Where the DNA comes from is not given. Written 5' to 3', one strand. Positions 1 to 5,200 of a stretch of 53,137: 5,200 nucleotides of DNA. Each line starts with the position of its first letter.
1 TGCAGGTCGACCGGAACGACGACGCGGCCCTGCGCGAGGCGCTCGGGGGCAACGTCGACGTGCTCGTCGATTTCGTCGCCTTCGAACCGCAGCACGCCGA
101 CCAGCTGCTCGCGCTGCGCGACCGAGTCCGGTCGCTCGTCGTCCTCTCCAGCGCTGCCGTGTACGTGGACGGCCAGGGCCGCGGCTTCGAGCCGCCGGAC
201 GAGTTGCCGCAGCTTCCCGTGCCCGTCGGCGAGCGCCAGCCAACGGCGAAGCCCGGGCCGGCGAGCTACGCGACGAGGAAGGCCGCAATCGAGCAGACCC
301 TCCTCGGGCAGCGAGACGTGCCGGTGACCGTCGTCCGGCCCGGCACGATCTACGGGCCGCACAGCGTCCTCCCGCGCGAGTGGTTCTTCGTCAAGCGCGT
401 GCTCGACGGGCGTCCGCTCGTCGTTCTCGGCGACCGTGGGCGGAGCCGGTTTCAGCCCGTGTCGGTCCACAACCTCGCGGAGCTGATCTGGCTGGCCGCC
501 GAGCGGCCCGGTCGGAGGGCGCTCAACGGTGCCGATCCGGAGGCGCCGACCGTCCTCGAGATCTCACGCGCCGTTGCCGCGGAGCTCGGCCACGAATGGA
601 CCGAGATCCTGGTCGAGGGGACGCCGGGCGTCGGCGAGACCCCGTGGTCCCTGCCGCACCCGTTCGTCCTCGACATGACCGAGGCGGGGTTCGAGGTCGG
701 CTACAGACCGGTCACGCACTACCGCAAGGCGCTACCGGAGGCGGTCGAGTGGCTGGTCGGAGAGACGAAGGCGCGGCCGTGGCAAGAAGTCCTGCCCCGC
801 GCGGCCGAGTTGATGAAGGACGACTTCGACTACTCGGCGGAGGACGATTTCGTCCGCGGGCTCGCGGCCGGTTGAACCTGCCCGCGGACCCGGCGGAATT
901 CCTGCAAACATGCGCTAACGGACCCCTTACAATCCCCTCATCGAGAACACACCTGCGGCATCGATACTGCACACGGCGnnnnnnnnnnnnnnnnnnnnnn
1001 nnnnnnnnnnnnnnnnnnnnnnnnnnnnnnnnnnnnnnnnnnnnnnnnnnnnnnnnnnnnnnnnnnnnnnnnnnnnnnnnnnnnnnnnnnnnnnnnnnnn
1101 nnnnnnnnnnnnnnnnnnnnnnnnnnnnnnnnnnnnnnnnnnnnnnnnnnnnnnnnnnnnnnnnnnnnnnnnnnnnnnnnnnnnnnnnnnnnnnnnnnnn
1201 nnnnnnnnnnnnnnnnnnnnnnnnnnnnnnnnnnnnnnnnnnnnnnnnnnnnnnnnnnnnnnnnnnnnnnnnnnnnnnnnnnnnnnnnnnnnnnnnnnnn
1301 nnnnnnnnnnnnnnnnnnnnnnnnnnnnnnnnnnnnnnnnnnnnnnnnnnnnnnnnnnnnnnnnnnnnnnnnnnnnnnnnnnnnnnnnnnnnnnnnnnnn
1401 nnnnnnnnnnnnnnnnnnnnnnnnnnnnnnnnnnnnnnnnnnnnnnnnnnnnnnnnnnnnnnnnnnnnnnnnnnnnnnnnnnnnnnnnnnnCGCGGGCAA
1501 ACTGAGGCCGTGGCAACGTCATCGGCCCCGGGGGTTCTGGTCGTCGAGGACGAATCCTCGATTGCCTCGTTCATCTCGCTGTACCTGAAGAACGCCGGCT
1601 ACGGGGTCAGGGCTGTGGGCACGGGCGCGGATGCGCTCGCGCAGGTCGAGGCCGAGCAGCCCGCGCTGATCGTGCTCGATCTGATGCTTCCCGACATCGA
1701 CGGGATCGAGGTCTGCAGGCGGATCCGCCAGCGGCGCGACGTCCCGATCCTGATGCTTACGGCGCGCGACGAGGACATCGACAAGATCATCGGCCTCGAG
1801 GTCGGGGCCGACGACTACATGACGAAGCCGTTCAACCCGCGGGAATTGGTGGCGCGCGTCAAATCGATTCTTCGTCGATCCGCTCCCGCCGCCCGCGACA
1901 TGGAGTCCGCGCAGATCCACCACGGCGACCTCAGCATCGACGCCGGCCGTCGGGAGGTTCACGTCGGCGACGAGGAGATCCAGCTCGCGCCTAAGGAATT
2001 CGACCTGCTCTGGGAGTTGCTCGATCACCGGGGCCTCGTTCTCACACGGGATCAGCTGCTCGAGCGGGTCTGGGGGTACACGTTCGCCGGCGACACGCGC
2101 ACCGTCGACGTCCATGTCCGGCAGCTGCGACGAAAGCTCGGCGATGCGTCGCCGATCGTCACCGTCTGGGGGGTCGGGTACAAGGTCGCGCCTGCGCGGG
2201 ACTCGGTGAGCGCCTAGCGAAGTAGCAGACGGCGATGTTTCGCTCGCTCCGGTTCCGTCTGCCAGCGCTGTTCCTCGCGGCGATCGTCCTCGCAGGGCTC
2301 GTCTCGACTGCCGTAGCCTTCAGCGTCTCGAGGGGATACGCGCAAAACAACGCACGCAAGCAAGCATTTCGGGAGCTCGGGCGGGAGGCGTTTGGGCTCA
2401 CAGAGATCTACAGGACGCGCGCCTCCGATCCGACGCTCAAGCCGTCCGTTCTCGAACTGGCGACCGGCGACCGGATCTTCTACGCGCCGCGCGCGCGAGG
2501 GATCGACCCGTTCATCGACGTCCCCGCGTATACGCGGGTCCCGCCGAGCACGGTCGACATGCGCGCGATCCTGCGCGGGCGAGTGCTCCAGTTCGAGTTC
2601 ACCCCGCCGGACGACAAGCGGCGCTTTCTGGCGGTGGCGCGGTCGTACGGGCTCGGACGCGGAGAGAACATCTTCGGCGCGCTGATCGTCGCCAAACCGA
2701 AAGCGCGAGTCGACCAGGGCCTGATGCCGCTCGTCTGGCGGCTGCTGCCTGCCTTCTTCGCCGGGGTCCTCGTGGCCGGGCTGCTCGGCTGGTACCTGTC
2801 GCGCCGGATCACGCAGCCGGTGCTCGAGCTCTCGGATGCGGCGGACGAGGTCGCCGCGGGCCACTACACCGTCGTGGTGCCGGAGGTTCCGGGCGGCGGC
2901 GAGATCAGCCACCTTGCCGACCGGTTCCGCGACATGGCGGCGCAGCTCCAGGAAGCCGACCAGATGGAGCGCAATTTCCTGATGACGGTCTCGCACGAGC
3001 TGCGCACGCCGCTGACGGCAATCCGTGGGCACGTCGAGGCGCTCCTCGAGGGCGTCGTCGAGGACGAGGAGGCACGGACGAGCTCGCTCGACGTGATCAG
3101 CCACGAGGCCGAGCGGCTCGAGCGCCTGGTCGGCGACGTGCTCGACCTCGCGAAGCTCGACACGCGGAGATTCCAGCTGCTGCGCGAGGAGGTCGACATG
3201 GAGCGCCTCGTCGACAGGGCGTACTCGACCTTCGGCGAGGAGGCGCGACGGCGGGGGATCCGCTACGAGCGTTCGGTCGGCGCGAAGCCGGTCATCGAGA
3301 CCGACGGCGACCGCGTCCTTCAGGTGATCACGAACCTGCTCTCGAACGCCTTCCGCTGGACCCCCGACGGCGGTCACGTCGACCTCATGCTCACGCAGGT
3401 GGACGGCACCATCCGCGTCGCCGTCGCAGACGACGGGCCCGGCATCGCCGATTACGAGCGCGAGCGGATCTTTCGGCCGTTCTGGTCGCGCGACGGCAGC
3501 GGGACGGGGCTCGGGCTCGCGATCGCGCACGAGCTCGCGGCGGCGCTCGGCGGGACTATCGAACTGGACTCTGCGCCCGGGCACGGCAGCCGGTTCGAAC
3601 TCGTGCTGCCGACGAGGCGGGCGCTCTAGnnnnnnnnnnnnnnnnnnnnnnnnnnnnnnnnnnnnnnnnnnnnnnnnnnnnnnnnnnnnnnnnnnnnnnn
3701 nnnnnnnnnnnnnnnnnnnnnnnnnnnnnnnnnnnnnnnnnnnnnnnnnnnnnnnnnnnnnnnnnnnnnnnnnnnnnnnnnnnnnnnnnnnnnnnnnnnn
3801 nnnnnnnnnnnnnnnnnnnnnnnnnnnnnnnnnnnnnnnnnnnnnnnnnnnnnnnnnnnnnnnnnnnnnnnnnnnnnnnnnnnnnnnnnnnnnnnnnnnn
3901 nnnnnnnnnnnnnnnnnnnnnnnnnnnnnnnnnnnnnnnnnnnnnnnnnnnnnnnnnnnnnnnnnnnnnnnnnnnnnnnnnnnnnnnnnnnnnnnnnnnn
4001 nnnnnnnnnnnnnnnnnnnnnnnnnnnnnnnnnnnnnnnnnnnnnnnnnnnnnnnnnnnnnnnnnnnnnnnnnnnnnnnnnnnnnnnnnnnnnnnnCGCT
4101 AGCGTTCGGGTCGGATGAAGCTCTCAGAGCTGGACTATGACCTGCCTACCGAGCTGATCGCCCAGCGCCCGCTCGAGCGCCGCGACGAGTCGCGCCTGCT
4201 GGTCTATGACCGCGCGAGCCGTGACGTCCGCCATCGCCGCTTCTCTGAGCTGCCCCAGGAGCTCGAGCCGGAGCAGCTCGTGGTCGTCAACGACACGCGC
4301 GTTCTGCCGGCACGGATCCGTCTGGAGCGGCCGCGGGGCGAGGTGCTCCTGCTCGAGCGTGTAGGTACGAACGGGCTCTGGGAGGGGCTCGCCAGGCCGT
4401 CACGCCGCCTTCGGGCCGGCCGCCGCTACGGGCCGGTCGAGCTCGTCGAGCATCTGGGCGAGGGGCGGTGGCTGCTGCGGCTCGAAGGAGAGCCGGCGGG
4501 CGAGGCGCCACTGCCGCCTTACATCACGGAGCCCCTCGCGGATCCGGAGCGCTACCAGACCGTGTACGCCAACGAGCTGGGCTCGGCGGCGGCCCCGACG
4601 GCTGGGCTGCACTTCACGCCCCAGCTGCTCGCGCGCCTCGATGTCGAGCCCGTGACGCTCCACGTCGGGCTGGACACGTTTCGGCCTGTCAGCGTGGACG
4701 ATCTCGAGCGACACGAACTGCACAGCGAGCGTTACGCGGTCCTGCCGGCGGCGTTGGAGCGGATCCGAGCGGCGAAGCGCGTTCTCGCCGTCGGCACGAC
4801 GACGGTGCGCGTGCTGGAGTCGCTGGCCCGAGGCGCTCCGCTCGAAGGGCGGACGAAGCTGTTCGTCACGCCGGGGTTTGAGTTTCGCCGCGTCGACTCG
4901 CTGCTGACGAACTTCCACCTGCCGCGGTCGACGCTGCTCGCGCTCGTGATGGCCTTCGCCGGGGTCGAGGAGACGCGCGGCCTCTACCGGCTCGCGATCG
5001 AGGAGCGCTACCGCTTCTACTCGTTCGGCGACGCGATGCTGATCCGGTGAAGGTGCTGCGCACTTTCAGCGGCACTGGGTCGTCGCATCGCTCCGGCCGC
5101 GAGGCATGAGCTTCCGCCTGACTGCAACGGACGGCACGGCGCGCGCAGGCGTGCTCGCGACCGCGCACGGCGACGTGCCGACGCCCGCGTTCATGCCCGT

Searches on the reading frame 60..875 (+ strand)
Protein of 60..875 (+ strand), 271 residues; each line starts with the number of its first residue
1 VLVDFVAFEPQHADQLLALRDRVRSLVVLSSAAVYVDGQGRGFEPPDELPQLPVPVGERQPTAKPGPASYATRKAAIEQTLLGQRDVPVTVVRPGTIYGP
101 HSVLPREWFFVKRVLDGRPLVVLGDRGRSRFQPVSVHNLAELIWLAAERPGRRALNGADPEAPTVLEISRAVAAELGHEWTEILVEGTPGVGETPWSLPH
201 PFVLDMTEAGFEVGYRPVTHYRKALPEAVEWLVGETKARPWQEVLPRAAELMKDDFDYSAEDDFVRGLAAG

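Call 72: search_protein_families(library=pfam, proteins=[window:60-875:+], max_evalue=0.00001)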
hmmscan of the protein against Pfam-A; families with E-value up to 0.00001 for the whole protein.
window:60-875:+ (271 aa): 1 family
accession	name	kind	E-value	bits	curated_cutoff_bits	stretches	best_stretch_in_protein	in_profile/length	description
PF01370.27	Epimerase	-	9.5e-08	32.2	20.9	1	19-150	103-228/240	NAD dependent epimerase/dehydratase family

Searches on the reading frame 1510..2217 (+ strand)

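Call 72: search_protein_families(library=pfam, proteins=[window:1510-2217:+], max_evalue=0.00001)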
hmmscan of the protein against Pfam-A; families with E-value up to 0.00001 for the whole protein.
window:1510-2217:+ (235 aa): 2 families
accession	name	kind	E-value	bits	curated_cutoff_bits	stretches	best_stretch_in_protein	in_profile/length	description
PF00072.30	Response_reg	-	2e-30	105.7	30.2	1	9-118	1-111/111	Response regulator receiver domain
PF00486.34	Trans_reg_C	-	2.6e-27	95.1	26.2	1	155-225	2-76/77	Transcriptional regulatory protein, C terminal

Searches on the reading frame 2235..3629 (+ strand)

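Call 72: search_protein_families(library=pfam, proteins=[window:2235-3629:+], max_evalue=0.00001)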
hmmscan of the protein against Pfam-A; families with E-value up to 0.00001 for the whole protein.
window:2235-3629:+ (464 aa): 3 families
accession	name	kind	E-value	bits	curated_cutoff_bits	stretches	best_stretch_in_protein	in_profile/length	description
PF02518.31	HATPase_c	-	1.9e-26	93.1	26.4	1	357-461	2-110/111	Histidine kinase-, DNA gyrase B-, and HSP90-like ATPase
PF00512.31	HisKA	-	3.3e-19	69.1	26.9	1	245-310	2-65/66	His Kinase A (phospho-acceptor) domain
PF00672.30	HAMP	-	2.9e-12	47.2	25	1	188-240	2-53/53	HAMP domain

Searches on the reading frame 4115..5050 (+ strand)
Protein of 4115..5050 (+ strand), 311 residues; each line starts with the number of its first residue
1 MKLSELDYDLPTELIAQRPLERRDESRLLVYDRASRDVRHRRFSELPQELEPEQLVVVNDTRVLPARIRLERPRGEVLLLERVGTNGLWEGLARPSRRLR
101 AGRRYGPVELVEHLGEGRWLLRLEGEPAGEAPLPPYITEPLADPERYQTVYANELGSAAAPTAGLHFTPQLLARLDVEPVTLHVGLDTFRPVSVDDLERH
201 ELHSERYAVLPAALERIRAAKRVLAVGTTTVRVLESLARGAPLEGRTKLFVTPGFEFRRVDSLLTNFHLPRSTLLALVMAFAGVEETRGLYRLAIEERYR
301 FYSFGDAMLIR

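Call 72: search_protein_families(library=pfam, proteins=[window:4115-5050:+], max_evalue=0.00001)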
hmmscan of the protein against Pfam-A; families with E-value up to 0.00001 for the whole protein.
window:4115-5050:+ (311 aa): 1 family
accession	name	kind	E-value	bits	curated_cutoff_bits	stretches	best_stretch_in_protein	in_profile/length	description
PF02547.20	Queuosine_synth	-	4.5e-105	351.8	25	1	3-310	1-322/322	Queuosine biosynthesis protein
